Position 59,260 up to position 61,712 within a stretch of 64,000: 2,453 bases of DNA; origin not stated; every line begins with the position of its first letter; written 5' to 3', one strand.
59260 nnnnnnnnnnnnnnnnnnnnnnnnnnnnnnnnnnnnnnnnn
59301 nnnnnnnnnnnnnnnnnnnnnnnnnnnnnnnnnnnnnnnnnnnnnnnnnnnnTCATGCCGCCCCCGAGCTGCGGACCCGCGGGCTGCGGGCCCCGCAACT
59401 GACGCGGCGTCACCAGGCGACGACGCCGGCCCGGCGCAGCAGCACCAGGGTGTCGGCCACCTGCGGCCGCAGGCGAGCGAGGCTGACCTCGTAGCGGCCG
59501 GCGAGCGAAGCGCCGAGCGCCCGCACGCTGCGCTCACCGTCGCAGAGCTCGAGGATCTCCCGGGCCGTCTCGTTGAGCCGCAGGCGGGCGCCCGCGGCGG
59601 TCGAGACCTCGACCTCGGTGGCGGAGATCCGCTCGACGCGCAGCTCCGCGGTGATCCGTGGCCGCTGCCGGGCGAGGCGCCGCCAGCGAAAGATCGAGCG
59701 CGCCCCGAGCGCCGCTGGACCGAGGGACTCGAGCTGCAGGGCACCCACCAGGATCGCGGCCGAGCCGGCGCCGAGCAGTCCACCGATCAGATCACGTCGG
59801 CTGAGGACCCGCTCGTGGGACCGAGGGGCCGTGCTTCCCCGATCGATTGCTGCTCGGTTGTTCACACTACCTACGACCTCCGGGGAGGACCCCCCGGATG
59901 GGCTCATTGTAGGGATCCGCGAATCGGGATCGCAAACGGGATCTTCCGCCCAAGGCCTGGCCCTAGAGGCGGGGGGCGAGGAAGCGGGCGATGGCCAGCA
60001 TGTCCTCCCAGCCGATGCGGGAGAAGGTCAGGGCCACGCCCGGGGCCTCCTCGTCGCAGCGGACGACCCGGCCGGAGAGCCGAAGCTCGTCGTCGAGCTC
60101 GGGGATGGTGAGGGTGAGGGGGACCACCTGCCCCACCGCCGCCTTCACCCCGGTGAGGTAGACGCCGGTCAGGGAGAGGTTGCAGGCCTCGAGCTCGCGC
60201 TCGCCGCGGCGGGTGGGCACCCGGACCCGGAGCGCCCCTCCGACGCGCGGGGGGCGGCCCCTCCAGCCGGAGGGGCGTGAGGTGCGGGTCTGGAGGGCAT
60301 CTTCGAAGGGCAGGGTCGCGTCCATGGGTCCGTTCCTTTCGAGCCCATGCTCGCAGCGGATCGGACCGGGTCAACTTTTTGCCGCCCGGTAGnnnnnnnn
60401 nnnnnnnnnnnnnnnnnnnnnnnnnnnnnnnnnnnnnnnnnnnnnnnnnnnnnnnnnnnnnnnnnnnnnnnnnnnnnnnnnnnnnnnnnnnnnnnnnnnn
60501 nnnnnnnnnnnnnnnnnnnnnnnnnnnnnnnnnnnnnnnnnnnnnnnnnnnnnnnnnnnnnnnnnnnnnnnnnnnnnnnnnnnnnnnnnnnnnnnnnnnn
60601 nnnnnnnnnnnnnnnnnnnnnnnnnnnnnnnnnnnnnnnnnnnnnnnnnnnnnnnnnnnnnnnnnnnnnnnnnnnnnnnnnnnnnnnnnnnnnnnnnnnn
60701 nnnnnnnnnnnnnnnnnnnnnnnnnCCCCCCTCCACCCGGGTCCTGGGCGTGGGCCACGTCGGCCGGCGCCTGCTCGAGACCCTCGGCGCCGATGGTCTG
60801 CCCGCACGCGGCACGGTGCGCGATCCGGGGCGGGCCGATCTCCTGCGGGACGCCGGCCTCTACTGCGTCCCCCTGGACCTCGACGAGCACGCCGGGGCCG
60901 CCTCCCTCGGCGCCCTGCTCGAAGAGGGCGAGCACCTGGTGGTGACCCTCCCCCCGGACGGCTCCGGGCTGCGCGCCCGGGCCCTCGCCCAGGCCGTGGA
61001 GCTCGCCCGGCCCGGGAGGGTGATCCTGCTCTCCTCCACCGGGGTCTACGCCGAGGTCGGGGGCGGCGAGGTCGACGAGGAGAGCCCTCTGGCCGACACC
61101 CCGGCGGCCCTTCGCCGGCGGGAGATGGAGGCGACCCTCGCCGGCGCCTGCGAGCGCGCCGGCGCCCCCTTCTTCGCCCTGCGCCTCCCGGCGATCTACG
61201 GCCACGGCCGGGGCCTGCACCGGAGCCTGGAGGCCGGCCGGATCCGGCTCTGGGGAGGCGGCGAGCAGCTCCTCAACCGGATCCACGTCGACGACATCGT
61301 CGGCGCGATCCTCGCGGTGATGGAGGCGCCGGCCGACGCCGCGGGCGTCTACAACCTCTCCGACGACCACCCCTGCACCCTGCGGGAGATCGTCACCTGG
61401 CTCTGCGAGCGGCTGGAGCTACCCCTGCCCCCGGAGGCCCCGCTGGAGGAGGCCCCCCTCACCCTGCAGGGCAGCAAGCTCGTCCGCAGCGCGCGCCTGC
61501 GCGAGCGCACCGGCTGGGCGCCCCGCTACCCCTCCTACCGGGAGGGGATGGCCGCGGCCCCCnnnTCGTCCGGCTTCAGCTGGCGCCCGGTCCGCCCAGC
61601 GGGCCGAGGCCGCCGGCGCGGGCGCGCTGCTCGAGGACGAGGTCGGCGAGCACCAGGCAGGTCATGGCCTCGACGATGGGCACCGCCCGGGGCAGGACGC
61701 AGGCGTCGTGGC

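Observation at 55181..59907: Putative novel RiPP-like locus: CGP-repeat Cys-rich precursor, rSAM-SPASM-RRE-kinase fusion, second rSAM-SPASM, stand-alone PqqD-like protein and giant Cys-rich lipoprotein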

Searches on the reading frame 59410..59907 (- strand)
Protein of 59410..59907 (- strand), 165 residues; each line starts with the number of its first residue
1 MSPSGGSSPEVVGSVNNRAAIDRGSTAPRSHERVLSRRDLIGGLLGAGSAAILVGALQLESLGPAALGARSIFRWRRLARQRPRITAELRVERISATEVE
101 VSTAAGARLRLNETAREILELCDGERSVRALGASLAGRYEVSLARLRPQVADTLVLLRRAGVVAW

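Call 3: search_protein_families(library=pfam, proteins=[window:59410-59907:-], max_evalue=0.01)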
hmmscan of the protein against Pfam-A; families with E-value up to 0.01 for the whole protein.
window:59410-59907:- (165 aa): 1 family
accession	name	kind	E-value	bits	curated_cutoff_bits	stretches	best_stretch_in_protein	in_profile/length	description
PF05402.18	PqqD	-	1e-10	42.2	23.4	1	109-163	13-67/67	Coenzyme PQQ synthesis protein D (PqqD)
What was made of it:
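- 59410..59907 (-): Stand-alone PqqD/RRE-family protein. N-terminal of the RRE it has a twin-arginine-like motif (SRRDLI) and a hydrophobic segment. The true start may be downstream of 59907. Pfam PqqD 1e-10 (call 3).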

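Call 4: search_protein_families(library=ncbifam, proteins=[window:59410-59907:-], max_evalue=0.01)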
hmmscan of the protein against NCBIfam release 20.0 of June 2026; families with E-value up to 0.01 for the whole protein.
window:59410-59907:- (165 aa): 3 families
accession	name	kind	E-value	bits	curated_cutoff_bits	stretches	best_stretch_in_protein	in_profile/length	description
TIGR03859.1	PQQ_PqqD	equivalog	2.8e-06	27.1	46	1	101-152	19-69/81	pyrroloquinoline quinone biosynthesis peptide chaperone PqqD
NF002535.0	PRK02079.1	equivalog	4.1e-05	23.3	101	1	89-140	16-67/92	pyrroloquinoline quinone biosynthesis peptide chaperone PqqD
TIGR04302.1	geo_PqqD_fam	equivalog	0.0011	19.3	100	1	75-163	12-100/102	GeoRSP system PqqD family peptide chaperone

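Call 46: search_protein_families(library=ncbifam, proteins=[window:59410-59907:-], max_evalue=1)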
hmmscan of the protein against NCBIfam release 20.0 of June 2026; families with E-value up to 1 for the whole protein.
window:59410-59907:- (165 aa): 5 families
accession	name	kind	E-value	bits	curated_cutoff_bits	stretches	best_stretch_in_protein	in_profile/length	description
TIGR03859.1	PQQ_PqqD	equivalog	2.8e-06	27.1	46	1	101-152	19-69/81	pyrroloquinoline quinone biosynthesis peptide chaperone PqqD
NF002535.0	PRK02079.1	equivalog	4.1e-05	23.3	101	1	89-140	16-67/92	pyrroloquinoline quinone biosynthesis peptide chaperone PqqD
TIGR04302.1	geo_PqqD_fam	equivalog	0.0011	19.3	100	1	75-163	12-100/102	GeoRSP system PqqD family peptide chaperone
NF050149.1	RiPP_bind_ApyI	equivalog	0.011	15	200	1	109-142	209-242/260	RiPP maturation protein ApyI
NF033530.1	lasso_PqqD_Strm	exception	0.1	12.8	70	1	109-163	24-78/78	lasso peptide biosynthesis PqqD family chaperone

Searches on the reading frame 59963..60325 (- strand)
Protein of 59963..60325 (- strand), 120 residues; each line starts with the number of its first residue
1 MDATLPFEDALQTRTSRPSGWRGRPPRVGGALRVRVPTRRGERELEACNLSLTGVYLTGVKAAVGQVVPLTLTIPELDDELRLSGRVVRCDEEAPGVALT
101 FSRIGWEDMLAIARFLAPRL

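Call 3: search_protein_families(library=pfam, proteins=[window:59963-60325:-], max_evalue=0.01)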
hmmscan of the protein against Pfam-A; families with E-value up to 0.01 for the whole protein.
window:59963-60325:- (120 aa): 1 family
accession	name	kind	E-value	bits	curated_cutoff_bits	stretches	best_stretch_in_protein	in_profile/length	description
PF07238.19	PilZ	-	2.6e-06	28.1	22.5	1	26-116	6-100/102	PilZ domain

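Call 4: search_protein_families(library=ncbifam, proteins=[window:59963-60325:-], max_evalue=0.01)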
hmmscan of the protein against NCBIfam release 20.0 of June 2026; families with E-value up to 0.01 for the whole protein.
window:59963-60325:- (120 aa): 1 family
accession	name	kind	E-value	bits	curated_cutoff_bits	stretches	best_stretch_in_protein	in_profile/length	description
TIGR02266.1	gmx_TIGR02266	paralog_domain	3.6e-08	33.5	68.7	1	28-116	2-95/96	TIGR02266 family protein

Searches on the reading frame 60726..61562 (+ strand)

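Call 76: search_protein_families(library=pfam, proteins=[window:60726-61562:+], max_evalue=0.001)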
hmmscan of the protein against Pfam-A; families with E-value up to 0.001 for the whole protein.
window:60726-61562:+ (279 aa): 2 families
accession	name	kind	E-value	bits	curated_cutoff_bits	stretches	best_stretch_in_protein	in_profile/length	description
PF01370.27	Epimerase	-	2.1e-11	44.1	20.9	1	86-211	97-239/240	NAD dependent epimerase/dehydratase family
PF13460.12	NAD_binding_10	-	2e-07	31.5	27.2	1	10-114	4-108/184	NAD(P)H-binding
